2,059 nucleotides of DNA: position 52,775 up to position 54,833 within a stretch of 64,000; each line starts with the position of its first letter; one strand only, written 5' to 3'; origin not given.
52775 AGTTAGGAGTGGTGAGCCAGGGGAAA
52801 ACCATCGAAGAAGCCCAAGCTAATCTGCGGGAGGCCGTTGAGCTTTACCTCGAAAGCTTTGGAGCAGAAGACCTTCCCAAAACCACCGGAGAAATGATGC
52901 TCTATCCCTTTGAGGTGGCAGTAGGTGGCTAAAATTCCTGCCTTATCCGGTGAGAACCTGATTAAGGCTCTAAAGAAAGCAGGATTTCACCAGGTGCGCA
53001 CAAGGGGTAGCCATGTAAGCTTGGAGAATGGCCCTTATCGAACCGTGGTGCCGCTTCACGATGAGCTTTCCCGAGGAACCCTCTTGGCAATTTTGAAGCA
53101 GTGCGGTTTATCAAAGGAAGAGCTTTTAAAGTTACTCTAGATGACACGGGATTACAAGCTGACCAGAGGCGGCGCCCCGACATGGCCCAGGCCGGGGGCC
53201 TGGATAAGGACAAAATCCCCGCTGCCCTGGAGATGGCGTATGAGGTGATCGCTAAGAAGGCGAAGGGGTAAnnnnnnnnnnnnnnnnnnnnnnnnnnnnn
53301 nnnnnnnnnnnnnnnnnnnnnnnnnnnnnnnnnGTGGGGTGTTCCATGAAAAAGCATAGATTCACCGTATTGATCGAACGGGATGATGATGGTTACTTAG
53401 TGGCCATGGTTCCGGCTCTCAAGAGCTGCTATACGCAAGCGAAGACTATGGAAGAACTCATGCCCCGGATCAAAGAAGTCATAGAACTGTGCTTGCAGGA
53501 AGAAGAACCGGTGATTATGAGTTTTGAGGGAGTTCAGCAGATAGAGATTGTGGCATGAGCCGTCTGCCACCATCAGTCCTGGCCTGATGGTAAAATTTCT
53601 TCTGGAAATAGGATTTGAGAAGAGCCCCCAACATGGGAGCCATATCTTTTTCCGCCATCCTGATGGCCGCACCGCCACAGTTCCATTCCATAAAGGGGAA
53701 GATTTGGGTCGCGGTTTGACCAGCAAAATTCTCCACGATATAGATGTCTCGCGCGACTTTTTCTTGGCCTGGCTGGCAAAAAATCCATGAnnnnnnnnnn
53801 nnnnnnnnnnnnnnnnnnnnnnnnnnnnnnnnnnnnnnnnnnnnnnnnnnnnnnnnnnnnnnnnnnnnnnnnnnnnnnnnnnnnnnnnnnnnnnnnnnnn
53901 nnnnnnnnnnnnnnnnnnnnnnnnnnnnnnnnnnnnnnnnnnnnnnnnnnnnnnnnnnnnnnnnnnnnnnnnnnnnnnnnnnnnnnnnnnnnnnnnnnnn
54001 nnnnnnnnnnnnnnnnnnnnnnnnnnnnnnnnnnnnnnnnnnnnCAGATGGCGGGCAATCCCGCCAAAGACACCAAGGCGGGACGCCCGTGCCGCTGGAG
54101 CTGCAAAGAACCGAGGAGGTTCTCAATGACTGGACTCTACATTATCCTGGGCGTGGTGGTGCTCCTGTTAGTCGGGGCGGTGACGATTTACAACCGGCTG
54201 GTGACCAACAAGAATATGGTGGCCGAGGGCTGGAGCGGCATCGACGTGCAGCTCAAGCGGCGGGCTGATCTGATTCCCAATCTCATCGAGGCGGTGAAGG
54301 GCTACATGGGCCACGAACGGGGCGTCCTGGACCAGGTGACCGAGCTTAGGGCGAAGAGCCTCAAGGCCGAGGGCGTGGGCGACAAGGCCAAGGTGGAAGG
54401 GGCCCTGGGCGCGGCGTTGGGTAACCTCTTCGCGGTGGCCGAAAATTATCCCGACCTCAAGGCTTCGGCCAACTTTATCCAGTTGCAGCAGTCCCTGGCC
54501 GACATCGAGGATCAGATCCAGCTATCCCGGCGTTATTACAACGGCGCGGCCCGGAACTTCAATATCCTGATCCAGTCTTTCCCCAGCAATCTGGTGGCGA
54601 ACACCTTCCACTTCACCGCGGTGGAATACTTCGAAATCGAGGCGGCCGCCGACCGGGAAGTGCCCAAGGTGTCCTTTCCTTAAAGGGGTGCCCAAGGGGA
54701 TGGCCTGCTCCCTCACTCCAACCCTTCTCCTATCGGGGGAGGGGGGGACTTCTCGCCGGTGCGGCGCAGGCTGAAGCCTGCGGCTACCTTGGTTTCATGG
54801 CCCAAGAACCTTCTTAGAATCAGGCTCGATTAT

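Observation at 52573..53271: Same architecture at alaS: HicBA cassette flanked by duplicated alaS 3' ends exactly 600 nt apart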

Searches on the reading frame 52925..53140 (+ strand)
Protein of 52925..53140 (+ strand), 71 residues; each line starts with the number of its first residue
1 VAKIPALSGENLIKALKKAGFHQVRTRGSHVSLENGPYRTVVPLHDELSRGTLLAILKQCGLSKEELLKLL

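Call 5: search_protein_families(library=pfam, proteins=[window:52925-53140:+], max_evalue=0.01)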
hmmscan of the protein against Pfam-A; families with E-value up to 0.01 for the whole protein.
window:52925-53140:+ (71 aa): 1 family
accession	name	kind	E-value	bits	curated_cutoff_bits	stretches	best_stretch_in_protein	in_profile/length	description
PF07927.17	HicA_toxin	-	2.9e-17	62.9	27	1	10-62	2-58/58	HicA toxin of bacterial toxin-antitoxin,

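Call 26: find_related_loci(query=A3, collection=metagenome_contigs, flank=4000)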
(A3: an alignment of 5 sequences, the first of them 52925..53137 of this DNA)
Query A3 (71 aa) in metagenome_contigs; peptide patterns used: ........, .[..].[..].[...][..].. (x = any residue, [..] = any of these).
235 stretches matched a pattern; 63 encode a relative of the query (tblastn E <= 1e-3); 63 distinct loci.
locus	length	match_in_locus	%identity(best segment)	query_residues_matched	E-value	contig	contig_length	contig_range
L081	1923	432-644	90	1-71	2e-39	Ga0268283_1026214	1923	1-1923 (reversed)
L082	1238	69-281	89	1-71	5e-40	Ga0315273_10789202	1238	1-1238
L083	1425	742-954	89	1-71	1e-39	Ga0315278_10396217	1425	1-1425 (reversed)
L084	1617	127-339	87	1-71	6e-39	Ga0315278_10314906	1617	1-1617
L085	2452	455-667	87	1-71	3e-38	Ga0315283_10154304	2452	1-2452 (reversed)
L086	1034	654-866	86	1-71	9e-39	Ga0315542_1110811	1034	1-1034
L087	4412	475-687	86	1-71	4e-37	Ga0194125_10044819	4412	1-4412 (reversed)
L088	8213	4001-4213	86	1-71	4e-37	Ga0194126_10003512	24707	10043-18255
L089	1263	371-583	73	1-71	2e-33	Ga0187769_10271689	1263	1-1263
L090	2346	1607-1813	81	3-71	7e-33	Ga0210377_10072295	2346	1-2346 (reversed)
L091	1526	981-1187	81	3-71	4e-33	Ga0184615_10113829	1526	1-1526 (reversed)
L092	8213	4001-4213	76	1-71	1e-32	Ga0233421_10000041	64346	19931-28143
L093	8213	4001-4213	76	1-71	1e-32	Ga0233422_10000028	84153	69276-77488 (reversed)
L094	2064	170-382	76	1-71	9e-33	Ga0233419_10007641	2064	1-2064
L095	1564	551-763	76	1-71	9e-33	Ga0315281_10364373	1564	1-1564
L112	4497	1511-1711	67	1-67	1e-26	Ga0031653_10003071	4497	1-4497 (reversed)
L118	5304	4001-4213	55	1-71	2e-24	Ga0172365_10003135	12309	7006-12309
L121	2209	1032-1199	63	1-56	5e-20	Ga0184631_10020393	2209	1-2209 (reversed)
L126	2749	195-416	47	1-71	3e-15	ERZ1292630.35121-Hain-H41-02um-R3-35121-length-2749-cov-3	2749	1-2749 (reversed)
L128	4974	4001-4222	46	1-71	2e-14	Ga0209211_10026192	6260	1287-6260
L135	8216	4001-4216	44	1-69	2e-12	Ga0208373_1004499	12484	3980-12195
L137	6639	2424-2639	43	1-69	2e-12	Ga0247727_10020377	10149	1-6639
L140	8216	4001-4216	38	1-70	6e-11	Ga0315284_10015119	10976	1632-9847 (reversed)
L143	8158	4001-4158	75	1-68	5e-9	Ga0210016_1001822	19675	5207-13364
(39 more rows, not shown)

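Call 42: find_encoding_contigs(protein=window:52925-53140:+, flank=3000, max_places=10)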
Protein window:52925-53140:+ (71 aa): no gene with exactly this product is on record in the collection.

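Call 60: search_protein_families(library=pfam, proteins=[L118:4400-4798:+, L118:4798-5106:+, L143:2422-2886:+, L143:2825-3298:+, L126:578-964:-, L126:933-1211:-, L140:4295-5791:+], max_evalue=0.01)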
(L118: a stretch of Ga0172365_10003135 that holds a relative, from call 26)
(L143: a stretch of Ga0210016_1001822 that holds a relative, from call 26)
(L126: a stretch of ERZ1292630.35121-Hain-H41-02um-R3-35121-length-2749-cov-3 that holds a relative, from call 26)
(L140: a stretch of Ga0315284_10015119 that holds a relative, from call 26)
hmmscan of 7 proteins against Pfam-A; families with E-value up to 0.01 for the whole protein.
L118:4400-4798:+ (132 aa): 1 family
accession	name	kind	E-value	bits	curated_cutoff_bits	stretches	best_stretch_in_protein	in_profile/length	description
PF05168.19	HEPN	-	2.4e-15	57.2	22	1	27-129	18-116/117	HEPN domain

L118:4798-5106:+ (102 aa): 3 families
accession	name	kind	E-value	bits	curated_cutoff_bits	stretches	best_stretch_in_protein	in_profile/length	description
PF01909.29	NTP_transf_2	-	2.1e-12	47.7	21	1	1-80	1-79/93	Nucleotidyltransferase domain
PF18765.7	Polbeta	-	1.6e-09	38.2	26.9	1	2-72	1-66/93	Polymerase beta, Nucleotidyltransferase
PF22600.2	MTPAP-like_central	-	0.00042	20.8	27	1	2-59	27-86/139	Poly(A) RNA polymerase, mitochondrial-like, central palm domain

L143:2422-2886:+ (154 aa): 3 families
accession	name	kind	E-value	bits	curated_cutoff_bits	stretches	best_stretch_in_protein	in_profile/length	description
PF18765.7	Polbeta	-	2.3e-20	73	26.9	1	27-111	4-89/93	Polymerase beta, Nucleotidyltransferase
PF01909.29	NTP_transf_2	-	1.5e-08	35.3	21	1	26-101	5-79/93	Nucleotidyltransferase domain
PF22600.2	MTPAP-like_central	-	0.0064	17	27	1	29-83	33-89/139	Poly(A) RNA polymerase, mitochondrial-like, central palm domain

L143:2825-3298:+ (157 aa): 1 family
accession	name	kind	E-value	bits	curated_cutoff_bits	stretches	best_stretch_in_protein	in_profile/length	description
PF01934.22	HepT-like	-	8.7e-21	74.3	23.5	1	31-147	1-119/120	Ribonuclease HepT-like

L126:578-964:- (128 aa): 1 family
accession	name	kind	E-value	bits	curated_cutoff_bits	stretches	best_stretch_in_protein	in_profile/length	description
PF01850.27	PIN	-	1.8e-08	35.4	23.6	1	12-122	1-118/120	PIN domain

L126:933-1211:- (92 aa): 1 family
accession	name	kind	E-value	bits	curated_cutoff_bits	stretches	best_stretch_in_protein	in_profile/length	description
PF04014.23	MazE_antitoxin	-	3.6e-07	30.5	24.7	1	27-64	1-38/48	Antidote-toxin recognition MazE, bacterial antitoxin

L140:4295-5791:+ (498 aa): 1 family
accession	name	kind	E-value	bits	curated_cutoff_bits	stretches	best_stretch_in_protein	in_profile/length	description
PF12228.14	DUF3604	-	0.01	14.8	20.4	0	326-360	376-410/591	Protein of unknown function (DUF3604)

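Call 68: search_solved_structures(query=window:52925-53140:+, max_evalue=0.01)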
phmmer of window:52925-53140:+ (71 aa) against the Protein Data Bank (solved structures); distinct sequences matched with E-value up to 0.01: 2.
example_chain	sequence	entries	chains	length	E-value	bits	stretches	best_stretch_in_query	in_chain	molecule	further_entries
1whz_A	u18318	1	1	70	0.00033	24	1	10-67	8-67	Hypothetical protein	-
5yrz_B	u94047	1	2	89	0.0012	22.2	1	8-62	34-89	HicA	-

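Call 80: search_protein_families(library=pfam, proteins=[L121:2-640:+, L137:1235-2122:+, L140:2475-3713:+, L128:3263-3670:+, L135:2639-3628:+, L118:3407-3709:+, L143:1144-2206:-, L112:1-312:-], max_evalue=0.001)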
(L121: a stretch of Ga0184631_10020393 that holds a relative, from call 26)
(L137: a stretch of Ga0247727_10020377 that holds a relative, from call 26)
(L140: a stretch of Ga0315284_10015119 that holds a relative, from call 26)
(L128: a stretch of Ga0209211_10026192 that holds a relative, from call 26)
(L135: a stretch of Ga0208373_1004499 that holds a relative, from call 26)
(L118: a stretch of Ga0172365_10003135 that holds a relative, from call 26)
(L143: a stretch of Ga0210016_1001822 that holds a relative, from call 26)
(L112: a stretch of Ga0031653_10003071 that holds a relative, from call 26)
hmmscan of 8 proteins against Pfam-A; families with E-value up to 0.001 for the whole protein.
L121:2-640:+ (212 aa): 3 families
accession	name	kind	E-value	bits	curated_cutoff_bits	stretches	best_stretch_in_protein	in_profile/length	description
PF07724.20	AAA_2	-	3.3e-44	151.3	27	1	1-114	59-166/166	AAA domain (Cdc48 subfamily)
PF10431.15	ClpB_D2-small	-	2.9e-30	104.6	21.9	1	121-200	2-81/81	C-terminal, D2-small domain, of ClpB protein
PF07728.20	AAA_5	-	3.8e-09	37.1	22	1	7-69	58-125/139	AAA domain (dynein-related subfamily)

L137:1235-2122:+ (295 aa): 2 families
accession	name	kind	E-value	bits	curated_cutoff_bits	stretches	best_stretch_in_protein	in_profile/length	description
PF04055.27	Radical_SAM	-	1.4e-21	77.8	29.5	1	71-229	1-163/166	Radical SAM superfamily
PF16881.10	LIAS_N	-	2.3e-11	44.5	27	1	19-56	59-96/96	N-terminal domain of lipoyl synthase of Radical_SAM family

L140:2475-3713:+ (412 aa): 2 families
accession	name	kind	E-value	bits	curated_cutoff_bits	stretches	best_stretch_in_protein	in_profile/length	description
PF00109.32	ketoacyl-synt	-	1.3e-55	189.2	20.8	1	3-247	2-252/252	Beta-ketoacyl synthase, N-terminal domain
PF02801.28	Ketoacyl-synt_C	-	2e-38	131.5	20.8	1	255-370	1-119/119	Beta-ketoacyl synthase, C-terminal domain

L128:3263-3670:+ (135 aa): 1 family
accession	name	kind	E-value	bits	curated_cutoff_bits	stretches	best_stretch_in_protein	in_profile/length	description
PF00076.28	RRM_1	-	1.6e-21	76.3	20.7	1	11-80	1-69/70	RNA recognition motif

L135:2639-3628:+ (329 aa): 3 families
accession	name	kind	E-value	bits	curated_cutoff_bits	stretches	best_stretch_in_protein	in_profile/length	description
PF13229.12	Beta_helix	-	1.4e-09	38.2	25.9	2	107-183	68-138/158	Right handed beta helix region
PF05048.19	NosD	-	1.7e-09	37.9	23.6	1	103-226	12-124/212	Periplasmic copper-binding protein (NosD)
PF12708.12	Pect-lyase_RHGA_epim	-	0.00023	21.4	27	1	103-203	112-207/213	Rhamnogalacturonase A/epimerase, pectate lyase-like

L118:3407-3709:+ (100 aa): 3 families
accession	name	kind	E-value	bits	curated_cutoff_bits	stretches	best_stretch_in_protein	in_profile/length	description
PF00892.27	EamA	-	2.7e-09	37.9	28.2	1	31-99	66-134/135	EamA-like transporter family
PF10639.15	TMEM234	-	1.2e-05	25.8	30.1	1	25-98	38-112/113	Putative transmembrane family 234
PF00893.25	Multi_Drug_Res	-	0.00032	21.6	23.7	1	28-91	29-93/93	Small Multidrug Resistance protein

L143:1144-2206:- (354 aa): 3 families
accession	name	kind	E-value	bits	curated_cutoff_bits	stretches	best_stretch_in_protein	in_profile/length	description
PF00270.35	DEAD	-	1e-11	45.3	26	1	43-98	8-65/167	DEAD/DEAH box helicase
PF04851.21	ResIII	-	2.3e-07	31.3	22.5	1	30-104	3-79/164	Type III restriction enzyme, res subunit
PF06733.21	DEAD_2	-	1.3e-05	25.3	21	1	194-262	102-169/172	DEAD_2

L112:1-312:- (104 aa): 1 family
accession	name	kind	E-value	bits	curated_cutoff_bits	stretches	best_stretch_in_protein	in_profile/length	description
PF13453.11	Zn_ribbon_TFIIB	-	7.6e-14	51.3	22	1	2-40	1-38/41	Transcription factor zinc-finger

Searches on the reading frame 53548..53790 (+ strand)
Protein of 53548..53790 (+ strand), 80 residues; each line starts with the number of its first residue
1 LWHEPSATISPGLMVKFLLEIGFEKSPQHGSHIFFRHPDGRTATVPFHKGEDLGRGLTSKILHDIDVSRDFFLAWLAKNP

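Call 5: search_protein_families(library=pfam, proteins=[window:53548-53790:+], max_evalue=0.01)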
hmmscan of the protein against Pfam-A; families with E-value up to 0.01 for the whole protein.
window:53548-53790:+ (80 aa): 1 family
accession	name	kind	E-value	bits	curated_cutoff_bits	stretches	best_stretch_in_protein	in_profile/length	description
PF07927.17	HicA_toxin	-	1.8e-15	57.2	27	1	14-66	4-57/58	HicA toxin of bacterial toxin-antitoxin,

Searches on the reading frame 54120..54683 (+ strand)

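Call 75: search_protein_families(library=pfam, proteins=[window:54120-54683:+], max_evalue=0.00001)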
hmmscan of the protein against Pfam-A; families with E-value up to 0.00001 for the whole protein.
window:54120-54683:+ (187 aa): 1 family
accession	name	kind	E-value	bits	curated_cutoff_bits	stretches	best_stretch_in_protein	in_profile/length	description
PF04011.17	LemA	-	1.1e-58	197.8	26.2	1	38-186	2-149/149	LemA family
